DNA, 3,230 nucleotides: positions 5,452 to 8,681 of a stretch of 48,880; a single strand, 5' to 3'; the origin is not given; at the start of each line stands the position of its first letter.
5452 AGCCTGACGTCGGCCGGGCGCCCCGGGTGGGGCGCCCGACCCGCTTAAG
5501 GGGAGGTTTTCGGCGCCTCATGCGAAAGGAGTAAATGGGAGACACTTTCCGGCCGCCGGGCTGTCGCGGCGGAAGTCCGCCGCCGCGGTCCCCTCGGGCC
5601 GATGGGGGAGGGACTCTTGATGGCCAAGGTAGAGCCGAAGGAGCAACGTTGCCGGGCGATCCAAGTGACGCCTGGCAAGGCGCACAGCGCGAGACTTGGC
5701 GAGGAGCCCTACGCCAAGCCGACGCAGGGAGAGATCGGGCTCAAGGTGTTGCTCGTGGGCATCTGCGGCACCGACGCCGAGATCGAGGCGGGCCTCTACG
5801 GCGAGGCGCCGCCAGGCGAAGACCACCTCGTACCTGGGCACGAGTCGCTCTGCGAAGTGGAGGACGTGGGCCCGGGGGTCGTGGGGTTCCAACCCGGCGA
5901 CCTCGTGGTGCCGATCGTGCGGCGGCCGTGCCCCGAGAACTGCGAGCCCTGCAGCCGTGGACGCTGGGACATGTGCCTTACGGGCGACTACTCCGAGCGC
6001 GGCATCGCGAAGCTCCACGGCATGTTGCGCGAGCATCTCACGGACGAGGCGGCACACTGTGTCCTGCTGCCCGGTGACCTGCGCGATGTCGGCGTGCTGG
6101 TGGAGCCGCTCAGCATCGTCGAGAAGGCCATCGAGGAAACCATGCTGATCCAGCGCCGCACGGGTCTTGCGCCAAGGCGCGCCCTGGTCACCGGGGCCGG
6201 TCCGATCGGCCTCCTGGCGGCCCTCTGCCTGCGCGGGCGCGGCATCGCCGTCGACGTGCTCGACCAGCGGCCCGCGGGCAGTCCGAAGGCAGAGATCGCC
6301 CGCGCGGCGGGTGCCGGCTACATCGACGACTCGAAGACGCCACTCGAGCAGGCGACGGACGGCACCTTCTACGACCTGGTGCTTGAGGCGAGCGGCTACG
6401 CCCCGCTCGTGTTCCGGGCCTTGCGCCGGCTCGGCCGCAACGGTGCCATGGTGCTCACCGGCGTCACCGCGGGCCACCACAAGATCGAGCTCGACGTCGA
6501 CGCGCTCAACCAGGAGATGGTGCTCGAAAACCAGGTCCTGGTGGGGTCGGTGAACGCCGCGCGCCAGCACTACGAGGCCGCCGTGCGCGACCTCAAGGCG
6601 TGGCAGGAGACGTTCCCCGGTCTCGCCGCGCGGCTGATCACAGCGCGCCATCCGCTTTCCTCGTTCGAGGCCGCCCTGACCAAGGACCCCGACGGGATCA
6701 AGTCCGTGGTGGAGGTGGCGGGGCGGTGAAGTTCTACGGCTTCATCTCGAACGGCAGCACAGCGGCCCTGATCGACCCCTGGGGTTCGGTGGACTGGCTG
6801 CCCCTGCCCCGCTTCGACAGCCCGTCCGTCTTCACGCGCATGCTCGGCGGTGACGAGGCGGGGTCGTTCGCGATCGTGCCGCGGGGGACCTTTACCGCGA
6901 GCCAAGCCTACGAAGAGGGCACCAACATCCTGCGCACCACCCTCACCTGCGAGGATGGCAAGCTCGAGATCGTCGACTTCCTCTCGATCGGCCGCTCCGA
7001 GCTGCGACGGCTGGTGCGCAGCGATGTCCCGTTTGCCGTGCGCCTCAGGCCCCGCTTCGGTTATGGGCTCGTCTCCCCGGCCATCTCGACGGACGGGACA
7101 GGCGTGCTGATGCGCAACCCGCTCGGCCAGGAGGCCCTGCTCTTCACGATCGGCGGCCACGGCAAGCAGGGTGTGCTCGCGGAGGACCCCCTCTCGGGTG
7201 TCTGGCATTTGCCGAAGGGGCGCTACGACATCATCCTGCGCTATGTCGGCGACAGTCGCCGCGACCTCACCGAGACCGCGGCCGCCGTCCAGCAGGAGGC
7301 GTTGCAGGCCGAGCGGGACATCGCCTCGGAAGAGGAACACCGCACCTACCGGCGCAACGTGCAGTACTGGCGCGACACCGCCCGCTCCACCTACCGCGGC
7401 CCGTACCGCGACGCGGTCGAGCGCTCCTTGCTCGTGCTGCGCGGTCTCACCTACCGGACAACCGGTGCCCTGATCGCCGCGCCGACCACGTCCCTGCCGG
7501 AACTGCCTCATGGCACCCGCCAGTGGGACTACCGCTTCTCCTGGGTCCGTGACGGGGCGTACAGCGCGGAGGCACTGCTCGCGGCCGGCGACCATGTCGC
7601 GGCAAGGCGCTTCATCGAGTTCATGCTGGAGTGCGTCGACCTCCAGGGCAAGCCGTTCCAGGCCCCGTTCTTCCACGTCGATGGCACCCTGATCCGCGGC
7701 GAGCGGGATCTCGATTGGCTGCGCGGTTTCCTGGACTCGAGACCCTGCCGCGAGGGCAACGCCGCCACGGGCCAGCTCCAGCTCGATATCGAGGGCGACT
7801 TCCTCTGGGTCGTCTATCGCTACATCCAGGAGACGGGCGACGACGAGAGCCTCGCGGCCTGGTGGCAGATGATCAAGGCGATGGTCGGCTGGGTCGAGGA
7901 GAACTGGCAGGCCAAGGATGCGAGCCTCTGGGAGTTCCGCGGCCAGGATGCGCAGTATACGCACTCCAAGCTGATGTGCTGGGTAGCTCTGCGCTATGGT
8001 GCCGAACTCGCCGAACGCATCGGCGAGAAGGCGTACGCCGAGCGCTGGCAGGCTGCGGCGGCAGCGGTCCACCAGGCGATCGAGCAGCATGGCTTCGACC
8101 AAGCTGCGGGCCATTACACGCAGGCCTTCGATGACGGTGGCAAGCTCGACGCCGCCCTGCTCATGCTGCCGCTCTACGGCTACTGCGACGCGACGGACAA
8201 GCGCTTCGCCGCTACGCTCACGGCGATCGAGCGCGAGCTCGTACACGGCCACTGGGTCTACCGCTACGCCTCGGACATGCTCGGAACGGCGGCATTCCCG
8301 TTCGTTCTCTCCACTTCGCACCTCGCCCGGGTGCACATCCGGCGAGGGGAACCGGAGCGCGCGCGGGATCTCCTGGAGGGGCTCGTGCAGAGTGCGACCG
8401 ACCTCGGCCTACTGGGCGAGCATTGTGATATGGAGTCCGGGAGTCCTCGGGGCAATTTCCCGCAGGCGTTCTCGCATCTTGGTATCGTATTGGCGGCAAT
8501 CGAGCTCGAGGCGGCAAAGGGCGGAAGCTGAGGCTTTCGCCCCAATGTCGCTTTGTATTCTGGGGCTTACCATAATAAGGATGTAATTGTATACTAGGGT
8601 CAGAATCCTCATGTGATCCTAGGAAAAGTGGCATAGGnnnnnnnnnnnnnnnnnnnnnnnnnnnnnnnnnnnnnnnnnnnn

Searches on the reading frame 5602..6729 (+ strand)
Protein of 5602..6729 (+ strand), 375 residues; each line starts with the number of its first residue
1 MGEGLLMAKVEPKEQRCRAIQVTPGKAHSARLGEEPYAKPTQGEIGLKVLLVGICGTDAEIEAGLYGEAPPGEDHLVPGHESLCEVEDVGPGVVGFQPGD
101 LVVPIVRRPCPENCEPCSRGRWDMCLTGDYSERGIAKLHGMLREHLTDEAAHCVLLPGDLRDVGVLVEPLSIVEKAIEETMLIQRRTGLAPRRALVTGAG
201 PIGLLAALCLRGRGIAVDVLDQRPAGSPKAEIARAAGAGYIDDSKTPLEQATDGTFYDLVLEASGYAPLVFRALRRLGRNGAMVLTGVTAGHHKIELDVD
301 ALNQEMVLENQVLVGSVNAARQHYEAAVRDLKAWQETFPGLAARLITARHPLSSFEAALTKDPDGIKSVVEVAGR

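Call 6: search_protein_families(library=pfam, proteins=[window:5602-6729:+], max_evalue=0.00001)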
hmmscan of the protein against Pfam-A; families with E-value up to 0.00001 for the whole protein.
window:5602-6729:+ (375 aa): 3 families
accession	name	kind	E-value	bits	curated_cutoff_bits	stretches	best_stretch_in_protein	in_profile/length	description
PF16912.11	Glu_dehyd_C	-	2.9e-62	210.3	34.9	1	162-371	2-210/211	Glucose dehydrogenase C-terminus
PF08240.17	ADH_N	-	2.2e-17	63.6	23.5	1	42-157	2-103/104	Alcohol dehydrogenase GroES-like domain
PF00107.32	ADH_zinc_N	-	4.4e-09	36.8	31.8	1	201-330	1-126/129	Zinc-binding dehydrogenase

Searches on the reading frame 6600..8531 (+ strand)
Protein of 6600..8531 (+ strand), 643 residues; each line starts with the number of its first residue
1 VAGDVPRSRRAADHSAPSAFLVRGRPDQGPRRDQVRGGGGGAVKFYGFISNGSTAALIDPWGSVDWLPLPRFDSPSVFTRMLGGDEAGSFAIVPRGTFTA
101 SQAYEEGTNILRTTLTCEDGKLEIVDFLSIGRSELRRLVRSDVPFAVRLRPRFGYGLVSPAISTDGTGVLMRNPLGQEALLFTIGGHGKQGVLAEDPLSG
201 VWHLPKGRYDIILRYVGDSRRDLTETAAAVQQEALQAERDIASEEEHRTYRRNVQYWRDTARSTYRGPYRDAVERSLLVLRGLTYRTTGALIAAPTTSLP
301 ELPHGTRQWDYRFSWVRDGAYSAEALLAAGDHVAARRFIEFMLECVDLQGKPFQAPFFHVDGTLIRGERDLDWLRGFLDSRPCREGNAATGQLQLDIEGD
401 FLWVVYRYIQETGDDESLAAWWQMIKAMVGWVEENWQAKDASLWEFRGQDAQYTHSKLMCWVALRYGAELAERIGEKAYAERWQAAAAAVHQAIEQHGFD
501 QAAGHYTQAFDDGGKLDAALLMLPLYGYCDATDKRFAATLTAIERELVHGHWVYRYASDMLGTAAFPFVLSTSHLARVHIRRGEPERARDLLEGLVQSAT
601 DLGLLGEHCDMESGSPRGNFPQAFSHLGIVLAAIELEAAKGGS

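Call 3: search_protein_families(library=pfam, proteins=[window:6600-8531:+])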
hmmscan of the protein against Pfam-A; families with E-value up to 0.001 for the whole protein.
window:6600-8531:+ (643 aa): 4 families
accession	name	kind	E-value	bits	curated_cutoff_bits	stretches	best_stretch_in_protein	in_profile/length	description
PF00723.27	Glyco_hydro_15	-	6.6e-62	210.2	22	1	267-632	1-425/427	Glycosyl hydrolases family 15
PF19291.4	TREH_N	-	3.9e-19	69.2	23.1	1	31-170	3-143/211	Trehalase-like, N-terminal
PF07721.20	TPR_4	-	2.5e-06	28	27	0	572-593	4-25/26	Tetratricopeptide repeat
PF16335.10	GtaA_6_Hairpin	-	3.4e-06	27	24.9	1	390-512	103-227/343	Glutaminase A six helical-hairpin domain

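Call 4: search_protein_families(library=ncbifam, proteins=[window:6600-8531:+])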
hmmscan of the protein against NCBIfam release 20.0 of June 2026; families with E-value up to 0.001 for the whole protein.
window:6600-8531:+ (643 aa): 4 families
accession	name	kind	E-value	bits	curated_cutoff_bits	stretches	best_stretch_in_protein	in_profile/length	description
NF041084.1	trehalase_H1_Arch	equivalog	9e-179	595.7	820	1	46-636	2-570/570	alpha,alpha-trehalase TreH1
NF041085.1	trehalase_H2_Arch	equivalog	6.9e-151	503.5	1000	1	44-637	1-577/579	alpha,alpha-trehalase TreH2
TIGR01577.1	oligosac_amyl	hypoth_equivalog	1.2e-27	96.8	820.7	1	272-634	257-611/616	oligosaccharide amylase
TIGR01535.1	glucan_glucosid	equivalog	2.8e-09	36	741.9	1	245-501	229-460/662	glucan 1,4-alpha-glucosidase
